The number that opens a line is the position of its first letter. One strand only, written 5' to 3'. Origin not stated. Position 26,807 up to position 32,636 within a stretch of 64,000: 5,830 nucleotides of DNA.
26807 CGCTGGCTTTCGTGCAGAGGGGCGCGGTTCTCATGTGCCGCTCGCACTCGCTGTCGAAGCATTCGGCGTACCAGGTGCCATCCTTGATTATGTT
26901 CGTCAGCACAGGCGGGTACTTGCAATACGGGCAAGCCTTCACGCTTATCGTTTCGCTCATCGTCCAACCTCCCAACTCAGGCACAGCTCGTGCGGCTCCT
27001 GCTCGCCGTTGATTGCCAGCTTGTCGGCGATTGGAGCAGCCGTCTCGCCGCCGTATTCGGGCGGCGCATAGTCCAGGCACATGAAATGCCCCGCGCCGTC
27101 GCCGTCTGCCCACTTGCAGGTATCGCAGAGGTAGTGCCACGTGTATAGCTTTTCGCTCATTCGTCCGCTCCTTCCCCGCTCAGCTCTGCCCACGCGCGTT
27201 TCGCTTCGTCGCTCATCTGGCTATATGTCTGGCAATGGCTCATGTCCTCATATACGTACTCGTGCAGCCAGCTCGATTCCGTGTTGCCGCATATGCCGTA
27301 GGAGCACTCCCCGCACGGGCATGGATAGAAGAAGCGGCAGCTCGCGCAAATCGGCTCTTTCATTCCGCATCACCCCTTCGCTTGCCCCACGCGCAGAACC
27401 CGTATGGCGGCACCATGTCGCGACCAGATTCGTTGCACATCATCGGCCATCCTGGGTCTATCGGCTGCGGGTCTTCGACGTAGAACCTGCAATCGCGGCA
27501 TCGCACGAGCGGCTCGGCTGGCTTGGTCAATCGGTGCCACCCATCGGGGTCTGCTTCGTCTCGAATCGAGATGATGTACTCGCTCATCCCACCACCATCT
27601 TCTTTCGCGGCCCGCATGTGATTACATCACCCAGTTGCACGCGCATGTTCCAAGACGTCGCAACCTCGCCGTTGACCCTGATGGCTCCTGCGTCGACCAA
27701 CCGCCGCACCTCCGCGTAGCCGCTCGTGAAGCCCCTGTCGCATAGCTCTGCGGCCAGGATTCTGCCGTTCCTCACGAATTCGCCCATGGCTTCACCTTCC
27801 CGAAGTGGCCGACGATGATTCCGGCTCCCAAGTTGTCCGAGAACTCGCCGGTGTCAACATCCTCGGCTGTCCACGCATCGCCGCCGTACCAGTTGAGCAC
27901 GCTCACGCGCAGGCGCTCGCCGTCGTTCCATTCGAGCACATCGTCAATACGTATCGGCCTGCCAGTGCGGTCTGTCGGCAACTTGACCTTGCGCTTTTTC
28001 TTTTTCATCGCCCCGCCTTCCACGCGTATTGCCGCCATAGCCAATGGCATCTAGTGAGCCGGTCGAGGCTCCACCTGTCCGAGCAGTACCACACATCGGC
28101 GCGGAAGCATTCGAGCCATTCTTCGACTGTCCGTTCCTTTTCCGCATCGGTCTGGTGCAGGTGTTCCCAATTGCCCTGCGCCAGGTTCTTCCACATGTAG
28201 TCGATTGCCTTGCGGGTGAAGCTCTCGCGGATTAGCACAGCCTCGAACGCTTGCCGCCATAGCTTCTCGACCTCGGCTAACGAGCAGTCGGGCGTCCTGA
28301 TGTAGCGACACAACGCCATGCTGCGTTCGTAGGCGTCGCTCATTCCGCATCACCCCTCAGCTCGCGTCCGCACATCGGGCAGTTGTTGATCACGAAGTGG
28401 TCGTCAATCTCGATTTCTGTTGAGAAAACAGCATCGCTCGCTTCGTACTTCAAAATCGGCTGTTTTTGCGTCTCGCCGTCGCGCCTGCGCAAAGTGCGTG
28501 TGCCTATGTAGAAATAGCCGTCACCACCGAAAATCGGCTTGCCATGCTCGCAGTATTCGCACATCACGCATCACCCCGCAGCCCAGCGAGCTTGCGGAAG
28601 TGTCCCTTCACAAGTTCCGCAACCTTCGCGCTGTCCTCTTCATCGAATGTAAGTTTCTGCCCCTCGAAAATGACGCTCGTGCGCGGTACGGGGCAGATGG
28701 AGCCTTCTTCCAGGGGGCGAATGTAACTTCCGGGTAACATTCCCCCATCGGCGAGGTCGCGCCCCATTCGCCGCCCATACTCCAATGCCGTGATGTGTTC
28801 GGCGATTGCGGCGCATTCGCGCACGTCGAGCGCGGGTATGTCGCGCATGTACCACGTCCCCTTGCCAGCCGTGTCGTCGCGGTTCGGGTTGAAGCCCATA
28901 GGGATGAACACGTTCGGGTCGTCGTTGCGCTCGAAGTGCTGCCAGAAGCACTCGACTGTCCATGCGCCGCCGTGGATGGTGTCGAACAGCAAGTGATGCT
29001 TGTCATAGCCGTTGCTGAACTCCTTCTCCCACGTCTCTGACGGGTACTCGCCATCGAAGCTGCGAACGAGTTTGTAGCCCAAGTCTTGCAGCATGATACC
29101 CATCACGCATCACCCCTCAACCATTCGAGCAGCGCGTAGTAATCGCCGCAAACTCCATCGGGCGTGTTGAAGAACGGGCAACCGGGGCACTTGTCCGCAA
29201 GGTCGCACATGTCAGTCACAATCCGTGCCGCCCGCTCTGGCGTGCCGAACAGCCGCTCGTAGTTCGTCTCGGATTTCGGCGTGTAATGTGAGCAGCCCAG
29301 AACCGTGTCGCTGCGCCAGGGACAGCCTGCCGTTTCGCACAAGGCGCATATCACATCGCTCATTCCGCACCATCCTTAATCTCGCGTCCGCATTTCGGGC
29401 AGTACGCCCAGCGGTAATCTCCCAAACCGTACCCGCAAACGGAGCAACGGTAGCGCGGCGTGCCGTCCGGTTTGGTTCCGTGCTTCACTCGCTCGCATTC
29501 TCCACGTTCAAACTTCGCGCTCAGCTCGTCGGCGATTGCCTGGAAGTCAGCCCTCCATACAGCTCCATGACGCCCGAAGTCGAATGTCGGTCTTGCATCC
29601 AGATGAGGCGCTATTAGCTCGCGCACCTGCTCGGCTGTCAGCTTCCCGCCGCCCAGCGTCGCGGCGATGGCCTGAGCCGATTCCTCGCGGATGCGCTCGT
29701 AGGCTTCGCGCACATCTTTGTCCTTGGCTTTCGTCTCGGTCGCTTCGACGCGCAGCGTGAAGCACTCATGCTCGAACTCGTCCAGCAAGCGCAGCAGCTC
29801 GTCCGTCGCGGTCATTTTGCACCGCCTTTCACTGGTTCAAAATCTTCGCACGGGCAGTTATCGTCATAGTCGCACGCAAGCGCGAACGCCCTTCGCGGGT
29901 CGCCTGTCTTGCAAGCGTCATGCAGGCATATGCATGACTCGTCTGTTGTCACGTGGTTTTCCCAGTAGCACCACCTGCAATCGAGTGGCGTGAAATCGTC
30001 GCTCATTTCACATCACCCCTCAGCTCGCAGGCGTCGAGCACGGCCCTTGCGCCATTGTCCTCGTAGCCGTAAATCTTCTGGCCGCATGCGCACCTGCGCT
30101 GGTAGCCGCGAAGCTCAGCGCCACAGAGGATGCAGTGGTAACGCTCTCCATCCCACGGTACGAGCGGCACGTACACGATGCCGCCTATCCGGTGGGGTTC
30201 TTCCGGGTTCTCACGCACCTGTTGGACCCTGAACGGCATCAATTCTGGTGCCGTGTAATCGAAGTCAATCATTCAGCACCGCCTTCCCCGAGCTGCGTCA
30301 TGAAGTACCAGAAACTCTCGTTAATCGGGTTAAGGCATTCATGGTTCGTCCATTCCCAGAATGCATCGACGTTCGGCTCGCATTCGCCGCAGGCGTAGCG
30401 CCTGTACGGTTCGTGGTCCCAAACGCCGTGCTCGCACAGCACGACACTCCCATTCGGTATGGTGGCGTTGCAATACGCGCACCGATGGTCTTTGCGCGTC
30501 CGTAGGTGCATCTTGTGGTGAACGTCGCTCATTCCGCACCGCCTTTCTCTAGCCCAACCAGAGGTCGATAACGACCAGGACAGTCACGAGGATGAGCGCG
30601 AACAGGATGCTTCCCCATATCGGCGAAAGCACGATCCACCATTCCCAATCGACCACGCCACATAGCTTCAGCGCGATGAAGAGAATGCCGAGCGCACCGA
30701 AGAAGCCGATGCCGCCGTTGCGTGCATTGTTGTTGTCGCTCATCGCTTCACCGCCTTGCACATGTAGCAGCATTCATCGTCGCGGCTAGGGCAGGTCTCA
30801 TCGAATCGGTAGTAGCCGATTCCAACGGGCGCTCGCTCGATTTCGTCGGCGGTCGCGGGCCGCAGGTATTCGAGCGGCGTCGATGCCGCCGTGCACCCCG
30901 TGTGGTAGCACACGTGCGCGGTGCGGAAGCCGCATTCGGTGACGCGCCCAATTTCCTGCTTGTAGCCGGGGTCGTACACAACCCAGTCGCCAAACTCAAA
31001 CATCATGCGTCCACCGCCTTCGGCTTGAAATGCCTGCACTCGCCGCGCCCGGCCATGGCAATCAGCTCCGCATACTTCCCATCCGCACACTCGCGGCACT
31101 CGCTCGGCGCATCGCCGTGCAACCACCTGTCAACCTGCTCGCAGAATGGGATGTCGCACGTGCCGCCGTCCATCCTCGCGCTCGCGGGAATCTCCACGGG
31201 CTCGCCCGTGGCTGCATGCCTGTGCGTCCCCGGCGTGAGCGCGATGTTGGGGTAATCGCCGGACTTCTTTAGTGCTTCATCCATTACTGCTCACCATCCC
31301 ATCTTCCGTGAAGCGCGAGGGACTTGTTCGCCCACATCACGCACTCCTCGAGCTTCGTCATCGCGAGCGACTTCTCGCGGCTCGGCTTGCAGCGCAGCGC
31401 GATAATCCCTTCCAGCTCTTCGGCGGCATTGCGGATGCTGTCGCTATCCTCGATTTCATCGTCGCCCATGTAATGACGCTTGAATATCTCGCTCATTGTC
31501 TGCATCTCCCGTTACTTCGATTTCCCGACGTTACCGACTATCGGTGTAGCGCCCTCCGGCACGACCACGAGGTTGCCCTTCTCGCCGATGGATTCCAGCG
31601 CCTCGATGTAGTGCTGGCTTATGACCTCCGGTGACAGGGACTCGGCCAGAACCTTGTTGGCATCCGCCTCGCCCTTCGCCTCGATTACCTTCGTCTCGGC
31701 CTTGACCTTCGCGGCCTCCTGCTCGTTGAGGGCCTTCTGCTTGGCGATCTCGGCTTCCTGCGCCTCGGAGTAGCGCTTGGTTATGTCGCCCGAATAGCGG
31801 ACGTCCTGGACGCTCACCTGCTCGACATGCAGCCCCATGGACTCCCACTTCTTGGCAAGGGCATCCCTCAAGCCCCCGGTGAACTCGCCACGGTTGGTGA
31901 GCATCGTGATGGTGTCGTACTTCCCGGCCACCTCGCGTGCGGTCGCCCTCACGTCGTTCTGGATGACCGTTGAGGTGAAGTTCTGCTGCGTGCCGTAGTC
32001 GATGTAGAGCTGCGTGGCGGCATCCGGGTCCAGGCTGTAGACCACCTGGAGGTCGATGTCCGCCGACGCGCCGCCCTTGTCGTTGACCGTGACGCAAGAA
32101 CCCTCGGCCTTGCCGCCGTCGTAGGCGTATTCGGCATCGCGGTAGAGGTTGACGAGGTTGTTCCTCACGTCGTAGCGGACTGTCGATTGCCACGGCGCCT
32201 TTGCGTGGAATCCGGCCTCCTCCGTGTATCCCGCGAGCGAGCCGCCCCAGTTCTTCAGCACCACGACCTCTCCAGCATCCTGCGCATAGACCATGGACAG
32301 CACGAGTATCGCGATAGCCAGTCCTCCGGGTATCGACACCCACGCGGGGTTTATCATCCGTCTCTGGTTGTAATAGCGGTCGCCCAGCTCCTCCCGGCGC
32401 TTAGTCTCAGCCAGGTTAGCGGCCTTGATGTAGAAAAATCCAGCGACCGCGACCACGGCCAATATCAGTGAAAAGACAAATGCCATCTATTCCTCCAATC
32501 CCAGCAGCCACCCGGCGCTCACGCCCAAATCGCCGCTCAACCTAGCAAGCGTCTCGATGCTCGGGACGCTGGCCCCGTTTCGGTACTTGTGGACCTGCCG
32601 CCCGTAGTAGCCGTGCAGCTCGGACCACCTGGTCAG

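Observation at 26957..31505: Array of about 17 translationally coupled Cys-rich minigenes sharing a recurring 15-20 nt junction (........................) that encodes C-terminal RGDAE and the next start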

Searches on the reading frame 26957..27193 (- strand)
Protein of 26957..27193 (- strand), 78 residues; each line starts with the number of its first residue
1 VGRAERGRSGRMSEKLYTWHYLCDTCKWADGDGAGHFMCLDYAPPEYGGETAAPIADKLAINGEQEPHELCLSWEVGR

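Call 9: search_protein_families(library=pfam, max_evalue=0.01, proteins=[window:26957-27193:-])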
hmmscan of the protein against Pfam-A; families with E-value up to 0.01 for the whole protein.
window:26957-27193:- (78 aa): 0 families

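Call 29: search_protein_families(library=phrogs, max_evalue=0.001, proteins=[window:26957-27160:-])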
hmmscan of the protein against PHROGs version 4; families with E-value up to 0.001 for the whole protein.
window:26957-27160:- (67 aa): 0 families

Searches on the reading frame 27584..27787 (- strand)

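Call 9: search_protein_families(library=pfam, max_evalue=0.01, proteins=[window:27584-27787:-])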
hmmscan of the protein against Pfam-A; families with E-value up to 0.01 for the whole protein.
window:27584-27787:- (67 aa): 3 families
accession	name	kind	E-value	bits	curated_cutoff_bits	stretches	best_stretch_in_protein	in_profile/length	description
PF01479.30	S4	-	2.9e-08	33.7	22.8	1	25-56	17-48/48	S4 domain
PF13275.11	S4_2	-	0.00033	20.9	24.6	1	25-62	24-61/65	S4 domain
PF22421.1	SYY_C-terminal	-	0.0096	16.2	27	0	12-54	22-64/83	Tyrosine--tRNA ligase SYY-like C-terminal domain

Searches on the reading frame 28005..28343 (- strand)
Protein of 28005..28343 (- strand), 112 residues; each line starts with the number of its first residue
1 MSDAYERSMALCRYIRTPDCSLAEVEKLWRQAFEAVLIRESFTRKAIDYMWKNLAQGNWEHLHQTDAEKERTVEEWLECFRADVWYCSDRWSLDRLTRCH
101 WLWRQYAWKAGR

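Call 9: search_protein_families(library=pfam, max_evalue=0.01, proteins=[window:28005-28343:-])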
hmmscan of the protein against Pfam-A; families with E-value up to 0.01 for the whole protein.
window:28005-28343:- (112 aa): 0 families

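Call 15: find_encoding_contigs(protein=window:28005-28343:-, flank=10000, max_places=10)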
Protein window:28005-28343:- (112 aa): 3 contigs read that carry it; 2 places shown.
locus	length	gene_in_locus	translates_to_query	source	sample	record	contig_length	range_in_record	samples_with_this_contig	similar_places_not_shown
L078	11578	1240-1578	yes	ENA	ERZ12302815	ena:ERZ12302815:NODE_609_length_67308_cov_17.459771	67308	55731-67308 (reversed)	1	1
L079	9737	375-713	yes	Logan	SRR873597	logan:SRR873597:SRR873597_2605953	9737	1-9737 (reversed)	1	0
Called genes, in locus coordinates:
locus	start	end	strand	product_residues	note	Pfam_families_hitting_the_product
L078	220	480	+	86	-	-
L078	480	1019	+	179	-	-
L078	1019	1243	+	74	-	-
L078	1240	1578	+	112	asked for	-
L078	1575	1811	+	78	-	-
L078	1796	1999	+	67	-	PF01479:S4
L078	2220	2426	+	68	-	-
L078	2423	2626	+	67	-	-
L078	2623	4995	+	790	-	PF14354:Lar_restr_allev (weak)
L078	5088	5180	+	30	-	-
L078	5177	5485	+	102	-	-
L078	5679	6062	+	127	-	-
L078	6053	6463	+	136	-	PF00692:dUTPase, PF22769:DCD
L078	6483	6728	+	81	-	-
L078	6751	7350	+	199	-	-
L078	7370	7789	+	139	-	-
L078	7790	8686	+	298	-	PF01507:PAPS_reduct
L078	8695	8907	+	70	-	-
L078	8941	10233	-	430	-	PF00145:DNA_methylase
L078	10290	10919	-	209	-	PF09195:Endonuc-BglII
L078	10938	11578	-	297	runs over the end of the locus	PF26125:AcrVA2-like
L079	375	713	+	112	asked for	-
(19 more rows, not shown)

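Call 27: search_protein_families(library=phrogs, max_evalue=0.001, proteins=[window:28005-28343:-])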
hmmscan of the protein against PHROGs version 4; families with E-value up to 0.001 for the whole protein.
window:28005-28343:- (112 aa): 0 families

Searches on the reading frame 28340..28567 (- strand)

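Call 9: search_protein_families(library=pfam, max_evalue=0.01, proteins=[window:28340-28567:-])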
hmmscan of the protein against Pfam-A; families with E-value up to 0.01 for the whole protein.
window:28340-28567:- (75 aa): 0 families

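Call 27: search_protein_families(library=phrogs, max_evalue=0.001, proteins=[window:28340-28564:-])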
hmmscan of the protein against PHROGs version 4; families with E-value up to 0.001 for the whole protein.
window:28340-28564:- (74 aa): 1 family
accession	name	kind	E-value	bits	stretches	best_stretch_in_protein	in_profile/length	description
phrog_1494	-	unknown function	3.1e-07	30.8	1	1-73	151-213/226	-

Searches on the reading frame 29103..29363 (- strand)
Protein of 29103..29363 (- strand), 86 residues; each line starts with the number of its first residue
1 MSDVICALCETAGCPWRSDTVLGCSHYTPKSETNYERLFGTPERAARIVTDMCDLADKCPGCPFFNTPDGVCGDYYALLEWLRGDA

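Call 8: search_protein_families(library=pfam, max_evalue=0.01, proteins=[window:29103-29363:-])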
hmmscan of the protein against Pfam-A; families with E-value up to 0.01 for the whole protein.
window:29103-29363:- (86 aa): 0 families

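Call 27: search_protein_families(library=phrogs, max_evalue=0.001, proteins=[window:29103-29363:-])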
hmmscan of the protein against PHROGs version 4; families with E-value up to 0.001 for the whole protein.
window:29103-29363:- (86 aa): 0 families

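Call 34: search_protein_families(library=pfam, max_evalue=1, proteins=[window:29106-29363:-])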
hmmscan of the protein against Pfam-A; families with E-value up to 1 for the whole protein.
seq(86 aa): 1 family
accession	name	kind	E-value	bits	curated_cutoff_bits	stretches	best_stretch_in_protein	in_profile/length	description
PF18417.6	LodA_C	-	0.14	12.3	25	1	8-34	118-144/149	L-lysine epsilon oxidase C-terminal domain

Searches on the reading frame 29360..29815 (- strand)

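Call 8: search_protein_families(library=pfam, max_evalue=0.01, proteins=[window:29360-29815:-])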
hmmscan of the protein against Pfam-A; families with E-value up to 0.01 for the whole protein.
window:29360-29815:- (151 aa): 2 families
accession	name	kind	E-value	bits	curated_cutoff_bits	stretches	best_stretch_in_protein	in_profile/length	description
PF13240.11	Zn_Ribbon_1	-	0.00028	21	25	1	138-150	1-13/23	zinc-ribbon domain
PF21349.2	RUBY_RBDX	-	0.0054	16.6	26.5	0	122-144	1-24/30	Rubrerythrin, rubredoxin-like domain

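Call 27: search_protein_families(library=phrogs, max_evalue=0.001, proteins=[window:29360-29815:-])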
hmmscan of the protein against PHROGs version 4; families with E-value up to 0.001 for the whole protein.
window:29360-29815:- (151 aa): 1 family
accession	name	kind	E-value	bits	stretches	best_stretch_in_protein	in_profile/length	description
phrog_10714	-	unknown function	0.00032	21.9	1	113-149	65-102/109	-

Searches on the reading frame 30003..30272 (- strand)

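Call 8: search_protein_families(library=pfam, max_evalue=0.01, proteins=[window:30003-30272:-])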
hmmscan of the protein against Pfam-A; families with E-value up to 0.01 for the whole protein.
window:30003-30272:- (89 aa): 1 family
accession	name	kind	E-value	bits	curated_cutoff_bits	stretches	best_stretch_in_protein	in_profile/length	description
PF11682.14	Zn_ribbon_11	-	0.0092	16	24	0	44-69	5-30/37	Probable zinc-ribbon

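Call 27: search_protein_families(library=phrogs, max_evalue=0.001, proteins=[window:30003-30272:-])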
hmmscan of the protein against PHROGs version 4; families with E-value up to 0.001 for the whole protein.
window:30003-30272:- (89 aa): 0 families

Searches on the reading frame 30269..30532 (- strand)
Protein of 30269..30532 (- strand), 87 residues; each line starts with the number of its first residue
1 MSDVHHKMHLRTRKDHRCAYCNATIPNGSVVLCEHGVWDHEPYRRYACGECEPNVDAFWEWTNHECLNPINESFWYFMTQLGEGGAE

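Call 8: search_protein_families(library=pfam, max_evalue=0.01, proteins=[window:30269-30532:-])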
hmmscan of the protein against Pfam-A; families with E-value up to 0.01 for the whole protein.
window:30269-30532:- (87 aa): 0 families

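Call 27: search_protein_families(library=phrogs, max_evalue=0.001, proteins=[window:30269-30532:-])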
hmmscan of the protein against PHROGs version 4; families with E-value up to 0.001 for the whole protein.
window:30269-30532:- (87 aa): 3 families
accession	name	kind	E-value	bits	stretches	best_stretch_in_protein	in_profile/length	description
phrog_16244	-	unknown function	4e-10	40.9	1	1-67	1-72/87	-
phrog_19515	-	unknown function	9.1e-07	30.3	1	6-61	28-82/117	-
phrog_7314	-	unknown function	1.6e-05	26.1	1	9-62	8-61/134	-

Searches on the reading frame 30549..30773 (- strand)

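Call 8: search_protein_families(library=pfam, max_evalue=0.01, proteins=[window:30549-30773:-])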
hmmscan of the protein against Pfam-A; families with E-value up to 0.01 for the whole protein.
window:30549-30773:- (74 aa): 1 family
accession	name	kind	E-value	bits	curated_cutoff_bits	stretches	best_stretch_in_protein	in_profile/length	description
PF10269.14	Tmemb_185A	-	0.00025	21.3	23.1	1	29-64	142-181/252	Transmembrane Fragile-X-F protein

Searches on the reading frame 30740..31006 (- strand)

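Call 27: search_protein_families(library=phrogs, max_evalue=0.001, proteins=[window:30740-31006:-])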
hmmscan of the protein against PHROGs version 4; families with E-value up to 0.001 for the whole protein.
window:30740-31006:- (88 aa): 1 family
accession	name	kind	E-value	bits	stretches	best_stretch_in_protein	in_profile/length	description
phrog_3444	-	unknown function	0.00096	20.9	0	2-57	6-60/92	-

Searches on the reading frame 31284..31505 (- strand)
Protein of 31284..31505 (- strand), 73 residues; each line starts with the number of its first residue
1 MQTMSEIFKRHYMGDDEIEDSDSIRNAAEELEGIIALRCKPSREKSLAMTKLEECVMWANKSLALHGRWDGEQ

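Call 8: search_protein_families(library=pfam, max_evalue=0.01, proteins=[window:31284-31505:-])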
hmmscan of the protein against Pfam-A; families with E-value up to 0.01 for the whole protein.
window:31284-31505:- (73 aa): 1 family
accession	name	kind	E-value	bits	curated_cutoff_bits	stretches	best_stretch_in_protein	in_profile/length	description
PF24729.2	Acb2_Tad1_hairpin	-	1.1e-16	61.2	27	1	15-64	7-57/58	Acb2/Tad1, hairpin domain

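Call 29: search_protein_families(library=phrogs, max_evalue=0.001, proteins=[window:31284-31496:-])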
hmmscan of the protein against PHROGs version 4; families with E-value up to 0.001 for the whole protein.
window:31284-31496:- (70 aa): 3 families
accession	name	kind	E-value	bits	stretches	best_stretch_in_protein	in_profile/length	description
phrog_1454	-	unknown function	1.4e-14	54.9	1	3-62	15-75/81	-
phrog_15810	-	unknown function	3.9e-07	31.1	1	18-57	17-51/55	-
phrog_14434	-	unknown function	5.6e-05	23.8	1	22-60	11-49/53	-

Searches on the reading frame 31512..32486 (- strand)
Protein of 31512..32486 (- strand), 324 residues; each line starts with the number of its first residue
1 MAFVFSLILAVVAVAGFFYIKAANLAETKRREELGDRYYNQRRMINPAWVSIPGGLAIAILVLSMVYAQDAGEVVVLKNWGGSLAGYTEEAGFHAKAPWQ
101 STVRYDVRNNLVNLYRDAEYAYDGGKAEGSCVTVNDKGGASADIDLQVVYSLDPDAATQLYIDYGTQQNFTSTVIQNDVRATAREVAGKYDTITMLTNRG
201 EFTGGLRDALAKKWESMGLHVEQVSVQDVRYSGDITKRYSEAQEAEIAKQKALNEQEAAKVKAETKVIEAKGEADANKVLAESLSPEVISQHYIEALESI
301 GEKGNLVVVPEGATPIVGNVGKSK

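Call 9: search_protein_families(library=pfam, max_evalue=0.01, proteins=[window:31512-32486:-])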
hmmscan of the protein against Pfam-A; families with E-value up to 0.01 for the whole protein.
window:31512-32486:- (324 aa): 1 family
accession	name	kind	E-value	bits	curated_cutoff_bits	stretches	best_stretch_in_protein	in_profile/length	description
PF01145.31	Band_7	-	1.9e-28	100.1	23.6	1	71-259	5-175/176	SPFH domain / Band 7 family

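Call 11: find_related_loci(query=window:31512-32486:-, collection=viral_contigs, flank=10000)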
Query window:31512-32486:- (324 aa) in viral_contigs; peptide patterns used: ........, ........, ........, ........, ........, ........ (x = any residue, [..] = any of these).
95 stretches matched a pattern; 76 encode a relative of the query (tblastn E <= 1e-3); 76 distinct loci.
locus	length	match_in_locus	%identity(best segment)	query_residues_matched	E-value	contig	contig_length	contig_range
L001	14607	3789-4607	84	47-318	4e-153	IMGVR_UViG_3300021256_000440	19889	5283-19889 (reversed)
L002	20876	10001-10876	79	31-317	4e-152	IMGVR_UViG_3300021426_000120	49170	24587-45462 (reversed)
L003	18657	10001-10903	61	20-318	5e-114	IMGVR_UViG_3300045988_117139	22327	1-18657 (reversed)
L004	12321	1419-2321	61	20-318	2e-113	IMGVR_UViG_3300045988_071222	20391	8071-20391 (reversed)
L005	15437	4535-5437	60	20-318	2e-113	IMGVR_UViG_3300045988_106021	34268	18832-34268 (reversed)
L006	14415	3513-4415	61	20-318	3e-113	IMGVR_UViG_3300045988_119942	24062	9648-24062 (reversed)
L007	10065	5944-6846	60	20-318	3e-113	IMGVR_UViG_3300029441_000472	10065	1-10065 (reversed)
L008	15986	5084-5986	61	20-318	3e-113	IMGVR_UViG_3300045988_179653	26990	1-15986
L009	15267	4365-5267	61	20-318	7e-113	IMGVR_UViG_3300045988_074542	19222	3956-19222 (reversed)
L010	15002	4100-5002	60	20-318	6e-113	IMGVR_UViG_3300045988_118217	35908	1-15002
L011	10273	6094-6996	60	20-318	8e-113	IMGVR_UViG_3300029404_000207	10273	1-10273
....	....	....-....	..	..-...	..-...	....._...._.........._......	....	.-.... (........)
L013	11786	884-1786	60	20-318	1e-112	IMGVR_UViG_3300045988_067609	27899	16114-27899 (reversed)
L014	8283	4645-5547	60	20-318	3e-112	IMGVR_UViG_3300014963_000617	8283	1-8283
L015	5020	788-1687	60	21-318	2e-112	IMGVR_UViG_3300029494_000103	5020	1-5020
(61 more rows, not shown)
